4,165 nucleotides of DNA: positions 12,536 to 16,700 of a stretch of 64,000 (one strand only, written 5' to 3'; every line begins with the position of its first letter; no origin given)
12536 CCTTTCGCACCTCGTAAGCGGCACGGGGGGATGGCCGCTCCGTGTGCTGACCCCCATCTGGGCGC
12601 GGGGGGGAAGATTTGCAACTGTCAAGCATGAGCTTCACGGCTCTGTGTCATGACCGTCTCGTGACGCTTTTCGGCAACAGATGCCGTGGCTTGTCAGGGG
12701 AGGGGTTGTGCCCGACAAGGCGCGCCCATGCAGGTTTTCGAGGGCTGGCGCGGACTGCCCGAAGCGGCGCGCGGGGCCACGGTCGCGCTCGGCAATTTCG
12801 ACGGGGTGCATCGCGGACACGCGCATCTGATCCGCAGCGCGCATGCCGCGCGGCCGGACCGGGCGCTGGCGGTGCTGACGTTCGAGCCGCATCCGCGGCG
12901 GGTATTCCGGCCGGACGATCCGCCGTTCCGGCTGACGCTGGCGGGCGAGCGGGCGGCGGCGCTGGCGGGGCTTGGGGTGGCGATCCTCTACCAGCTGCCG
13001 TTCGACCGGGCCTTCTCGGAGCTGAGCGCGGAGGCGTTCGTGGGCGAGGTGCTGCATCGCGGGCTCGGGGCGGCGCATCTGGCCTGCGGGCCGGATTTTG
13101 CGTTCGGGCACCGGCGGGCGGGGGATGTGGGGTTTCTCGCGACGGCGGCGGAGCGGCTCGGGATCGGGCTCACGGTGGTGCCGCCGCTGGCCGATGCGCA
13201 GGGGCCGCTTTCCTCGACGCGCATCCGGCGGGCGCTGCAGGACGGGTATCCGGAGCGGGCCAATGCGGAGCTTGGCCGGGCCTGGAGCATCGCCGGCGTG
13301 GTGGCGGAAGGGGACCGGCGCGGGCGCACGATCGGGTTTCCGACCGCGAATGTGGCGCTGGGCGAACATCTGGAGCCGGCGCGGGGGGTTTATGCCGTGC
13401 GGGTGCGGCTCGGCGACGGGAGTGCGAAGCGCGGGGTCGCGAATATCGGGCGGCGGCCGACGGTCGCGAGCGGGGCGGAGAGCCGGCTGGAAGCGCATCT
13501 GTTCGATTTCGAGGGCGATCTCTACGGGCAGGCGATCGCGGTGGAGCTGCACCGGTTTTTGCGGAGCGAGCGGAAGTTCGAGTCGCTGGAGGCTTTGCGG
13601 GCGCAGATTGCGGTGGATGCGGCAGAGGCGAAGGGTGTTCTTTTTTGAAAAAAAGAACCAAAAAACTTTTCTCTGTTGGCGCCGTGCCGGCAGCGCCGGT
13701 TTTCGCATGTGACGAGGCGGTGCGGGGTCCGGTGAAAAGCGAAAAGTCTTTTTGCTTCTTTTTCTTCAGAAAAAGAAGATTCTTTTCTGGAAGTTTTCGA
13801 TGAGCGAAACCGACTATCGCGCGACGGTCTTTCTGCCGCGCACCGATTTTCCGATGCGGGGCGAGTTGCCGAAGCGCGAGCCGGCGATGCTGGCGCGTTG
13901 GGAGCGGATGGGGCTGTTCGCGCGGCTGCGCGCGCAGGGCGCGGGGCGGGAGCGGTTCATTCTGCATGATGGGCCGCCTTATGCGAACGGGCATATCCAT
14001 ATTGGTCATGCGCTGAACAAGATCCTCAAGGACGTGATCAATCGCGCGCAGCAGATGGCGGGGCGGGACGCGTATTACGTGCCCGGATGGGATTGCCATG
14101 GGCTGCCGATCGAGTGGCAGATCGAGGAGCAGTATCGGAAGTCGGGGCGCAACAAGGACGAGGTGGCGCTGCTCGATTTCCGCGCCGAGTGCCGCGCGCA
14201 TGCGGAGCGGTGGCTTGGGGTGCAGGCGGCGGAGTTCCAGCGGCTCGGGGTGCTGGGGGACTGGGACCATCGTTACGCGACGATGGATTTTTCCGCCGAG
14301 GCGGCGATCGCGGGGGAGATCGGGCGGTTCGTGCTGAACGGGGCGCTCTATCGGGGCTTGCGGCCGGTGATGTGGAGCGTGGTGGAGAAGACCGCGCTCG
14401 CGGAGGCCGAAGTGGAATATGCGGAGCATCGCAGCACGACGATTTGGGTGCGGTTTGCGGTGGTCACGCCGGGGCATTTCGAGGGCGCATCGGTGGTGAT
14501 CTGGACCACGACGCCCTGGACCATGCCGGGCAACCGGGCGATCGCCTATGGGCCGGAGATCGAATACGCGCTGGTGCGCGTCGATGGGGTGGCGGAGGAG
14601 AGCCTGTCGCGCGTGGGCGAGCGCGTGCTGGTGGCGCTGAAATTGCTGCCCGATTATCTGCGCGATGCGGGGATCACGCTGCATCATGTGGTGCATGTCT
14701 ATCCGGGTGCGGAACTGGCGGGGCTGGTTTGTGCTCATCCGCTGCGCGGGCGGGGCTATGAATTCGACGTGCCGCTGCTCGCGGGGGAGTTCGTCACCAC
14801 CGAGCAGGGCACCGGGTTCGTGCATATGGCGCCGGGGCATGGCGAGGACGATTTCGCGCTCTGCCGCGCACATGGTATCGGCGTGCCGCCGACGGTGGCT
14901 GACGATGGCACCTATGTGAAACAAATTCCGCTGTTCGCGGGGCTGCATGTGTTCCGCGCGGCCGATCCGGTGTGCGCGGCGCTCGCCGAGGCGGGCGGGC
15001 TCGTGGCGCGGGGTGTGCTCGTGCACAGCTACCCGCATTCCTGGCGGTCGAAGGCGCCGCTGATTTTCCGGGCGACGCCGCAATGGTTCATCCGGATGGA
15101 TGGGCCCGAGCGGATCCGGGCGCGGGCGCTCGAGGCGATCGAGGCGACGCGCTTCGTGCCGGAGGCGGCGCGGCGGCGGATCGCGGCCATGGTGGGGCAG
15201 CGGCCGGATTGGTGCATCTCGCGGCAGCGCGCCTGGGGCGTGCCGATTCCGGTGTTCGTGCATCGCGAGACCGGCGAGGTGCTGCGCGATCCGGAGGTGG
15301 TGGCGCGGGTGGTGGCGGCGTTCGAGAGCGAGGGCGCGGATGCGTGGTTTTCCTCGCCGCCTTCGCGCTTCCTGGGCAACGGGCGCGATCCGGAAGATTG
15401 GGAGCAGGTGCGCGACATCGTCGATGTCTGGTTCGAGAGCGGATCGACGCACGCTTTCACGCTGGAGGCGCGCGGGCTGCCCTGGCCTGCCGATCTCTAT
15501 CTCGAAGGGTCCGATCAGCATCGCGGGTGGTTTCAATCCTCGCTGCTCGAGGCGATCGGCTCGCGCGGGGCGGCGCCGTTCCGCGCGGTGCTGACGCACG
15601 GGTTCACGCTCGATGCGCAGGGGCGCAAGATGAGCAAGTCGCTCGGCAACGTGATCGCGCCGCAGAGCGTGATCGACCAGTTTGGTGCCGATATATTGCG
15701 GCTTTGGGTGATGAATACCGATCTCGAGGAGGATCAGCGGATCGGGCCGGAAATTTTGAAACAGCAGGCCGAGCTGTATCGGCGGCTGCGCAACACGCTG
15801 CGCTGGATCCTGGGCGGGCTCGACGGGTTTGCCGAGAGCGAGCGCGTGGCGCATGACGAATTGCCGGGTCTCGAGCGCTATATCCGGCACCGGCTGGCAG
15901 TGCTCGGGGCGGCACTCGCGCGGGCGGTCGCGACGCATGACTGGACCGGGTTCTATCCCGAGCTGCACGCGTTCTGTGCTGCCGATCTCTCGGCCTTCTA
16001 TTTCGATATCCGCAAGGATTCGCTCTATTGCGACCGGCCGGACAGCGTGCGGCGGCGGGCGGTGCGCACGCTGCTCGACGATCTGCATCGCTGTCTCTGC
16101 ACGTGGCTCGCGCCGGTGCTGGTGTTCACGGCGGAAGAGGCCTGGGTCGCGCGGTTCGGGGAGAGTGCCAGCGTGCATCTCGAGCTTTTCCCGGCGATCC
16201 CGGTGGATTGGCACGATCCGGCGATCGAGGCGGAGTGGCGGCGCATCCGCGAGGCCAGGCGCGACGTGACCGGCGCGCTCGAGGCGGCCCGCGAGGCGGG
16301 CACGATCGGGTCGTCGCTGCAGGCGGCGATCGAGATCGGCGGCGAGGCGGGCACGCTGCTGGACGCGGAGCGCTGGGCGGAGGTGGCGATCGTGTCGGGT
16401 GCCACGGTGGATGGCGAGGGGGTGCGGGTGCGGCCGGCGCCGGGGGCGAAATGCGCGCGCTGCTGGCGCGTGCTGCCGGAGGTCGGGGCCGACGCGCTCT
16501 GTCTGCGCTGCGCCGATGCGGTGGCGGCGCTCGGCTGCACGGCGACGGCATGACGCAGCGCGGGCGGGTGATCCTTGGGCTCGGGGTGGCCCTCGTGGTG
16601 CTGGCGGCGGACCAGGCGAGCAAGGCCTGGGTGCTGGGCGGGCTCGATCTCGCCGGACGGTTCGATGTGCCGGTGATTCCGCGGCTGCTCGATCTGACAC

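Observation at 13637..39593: ATR-C: AT-rich composite hairpin element with conserved base and copy-specific GC-rich apex, always just after a stop codon in the same orientation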

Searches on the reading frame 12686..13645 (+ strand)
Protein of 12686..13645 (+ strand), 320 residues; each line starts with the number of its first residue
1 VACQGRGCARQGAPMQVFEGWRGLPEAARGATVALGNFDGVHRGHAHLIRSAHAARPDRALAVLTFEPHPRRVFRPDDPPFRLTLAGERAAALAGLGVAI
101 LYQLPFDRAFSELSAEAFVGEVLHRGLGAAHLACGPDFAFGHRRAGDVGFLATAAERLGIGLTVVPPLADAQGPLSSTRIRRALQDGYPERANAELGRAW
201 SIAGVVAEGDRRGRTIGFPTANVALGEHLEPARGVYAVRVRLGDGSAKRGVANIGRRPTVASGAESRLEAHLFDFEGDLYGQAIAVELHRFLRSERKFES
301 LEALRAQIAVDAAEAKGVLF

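Call 47: find_related_loci(query=window:12686-13645:+, collection=metagenome_contigs, flank=2500)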
Query window:12686-13645:+ (320 aa) in metagenome_contigs; peptide patterns used: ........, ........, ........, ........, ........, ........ (x = any residue, [..] = any of these).
600 stretches matched a pattern (row limit reached: there are more); 592 encode a relative of the query (tblastn E <= 1e-3); the best 80 are kept; 80 distinct loci.
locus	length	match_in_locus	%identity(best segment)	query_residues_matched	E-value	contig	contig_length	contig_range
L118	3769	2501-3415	73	15-319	5e-145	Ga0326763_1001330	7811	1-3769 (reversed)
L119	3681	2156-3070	69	15-319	9e-142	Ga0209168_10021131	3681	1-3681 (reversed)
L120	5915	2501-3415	68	15-319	2e-135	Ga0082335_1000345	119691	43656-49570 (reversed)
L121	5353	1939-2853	72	15-319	1e-133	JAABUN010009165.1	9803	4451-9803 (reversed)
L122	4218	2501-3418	70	15-320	1e-134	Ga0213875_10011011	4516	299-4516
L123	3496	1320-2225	70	15-316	3e-136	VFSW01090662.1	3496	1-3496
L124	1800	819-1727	69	3-305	6e-139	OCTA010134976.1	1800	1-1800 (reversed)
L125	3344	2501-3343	74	15-295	7e-133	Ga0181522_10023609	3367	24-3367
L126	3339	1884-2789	68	3-305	7e-131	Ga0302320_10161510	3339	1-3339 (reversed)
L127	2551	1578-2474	71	17-316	2e-132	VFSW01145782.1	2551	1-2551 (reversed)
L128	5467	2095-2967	71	15-305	2e-123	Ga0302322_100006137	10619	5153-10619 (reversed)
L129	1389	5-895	69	23-319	9e-127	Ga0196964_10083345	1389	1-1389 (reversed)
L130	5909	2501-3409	64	17-319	2e-114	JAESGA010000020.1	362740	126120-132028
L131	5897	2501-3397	64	21-319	4e-114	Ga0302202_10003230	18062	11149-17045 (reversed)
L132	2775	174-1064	63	9-305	8e-111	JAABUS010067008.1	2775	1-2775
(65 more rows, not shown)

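Call 80: search_protein_families(library=pfam, proteins=[window:12728-13645:+], max_evalue=0.00001)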
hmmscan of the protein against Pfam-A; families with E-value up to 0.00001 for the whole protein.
window:12728-13645:+ (306 aa): 2 families
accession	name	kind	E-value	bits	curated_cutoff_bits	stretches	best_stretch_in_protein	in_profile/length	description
PF06574.18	FAD_syn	-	1.1e-44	152.4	27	1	12-165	3-158/158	FAD synthetase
PF01687.23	Flavokinase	-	1.2e-40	139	19.6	1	182-304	1-123/124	Riboflavin kinase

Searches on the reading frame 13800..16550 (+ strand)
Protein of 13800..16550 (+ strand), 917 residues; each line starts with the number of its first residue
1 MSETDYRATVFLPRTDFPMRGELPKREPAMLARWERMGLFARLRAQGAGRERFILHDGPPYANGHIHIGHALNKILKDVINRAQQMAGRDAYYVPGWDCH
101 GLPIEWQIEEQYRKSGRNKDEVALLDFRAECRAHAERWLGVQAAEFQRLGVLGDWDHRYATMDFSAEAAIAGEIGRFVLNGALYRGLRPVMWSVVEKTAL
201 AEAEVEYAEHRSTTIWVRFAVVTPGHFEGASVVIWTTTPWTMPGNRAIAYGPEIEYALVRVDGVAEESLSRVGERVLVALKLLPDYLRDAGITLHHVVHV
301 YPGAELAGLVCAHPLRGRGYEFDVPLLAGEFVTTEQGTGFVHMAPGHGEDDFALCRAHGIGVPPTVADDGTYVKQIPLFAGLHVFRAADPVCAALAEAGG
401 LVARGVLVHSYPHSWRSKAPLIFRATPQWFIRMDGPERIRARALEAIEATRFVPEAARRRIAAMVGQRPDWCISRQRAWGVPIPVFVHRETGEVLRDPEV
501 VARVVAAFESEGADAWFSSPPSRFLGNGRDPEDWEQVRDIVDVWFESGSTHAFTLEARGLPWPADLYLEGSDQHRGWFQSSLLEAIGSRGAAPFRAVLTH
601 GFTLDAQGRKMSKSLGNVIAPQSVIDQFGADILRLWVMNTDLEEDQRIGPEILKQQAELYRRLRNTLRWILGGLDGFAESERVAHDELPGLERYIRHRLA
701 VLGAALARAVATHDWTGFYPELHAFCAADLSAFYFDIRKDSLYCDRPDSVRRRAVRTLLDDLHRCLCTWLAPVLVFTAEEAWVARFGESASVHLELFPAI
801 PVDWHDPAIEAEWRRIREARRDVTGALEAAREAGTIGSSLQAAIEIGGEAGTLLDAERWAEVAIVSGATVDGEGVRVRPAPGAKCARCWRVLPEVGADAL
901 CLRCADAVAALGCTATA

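Call 80: search_protein_families(library=pfam, proteins=[window:13800-16550:+], max_evalue=0.00001)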
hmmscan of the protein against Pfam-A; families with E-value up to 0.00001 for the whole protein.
window:13800-16550:+ (917 aa): 4 families
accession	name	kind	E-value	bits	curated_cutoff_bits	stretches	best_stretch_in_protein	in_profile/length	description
PF00133.28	tRNA-synt_1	-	4.1e-132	441.3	22.7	1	30-648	2-413/414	tRNA synthetases class I (I, L, M and V)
PF09334.17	tRNA-synt_1g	-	1.2e-22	80.7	20.1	1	60-111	8-59/391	tRNA synthetases class I (M)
PF08264.19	Anticodon_1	-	6.1e-18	65.6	25.1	1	693-845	2-147/148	Anticodon-binding domain of tRNA ligase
PF01406.26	tRNA-synt_1e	-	9.9e-07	28.8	27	0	599-641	242-284/301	tRNA synthetases class I (C) catalytic domain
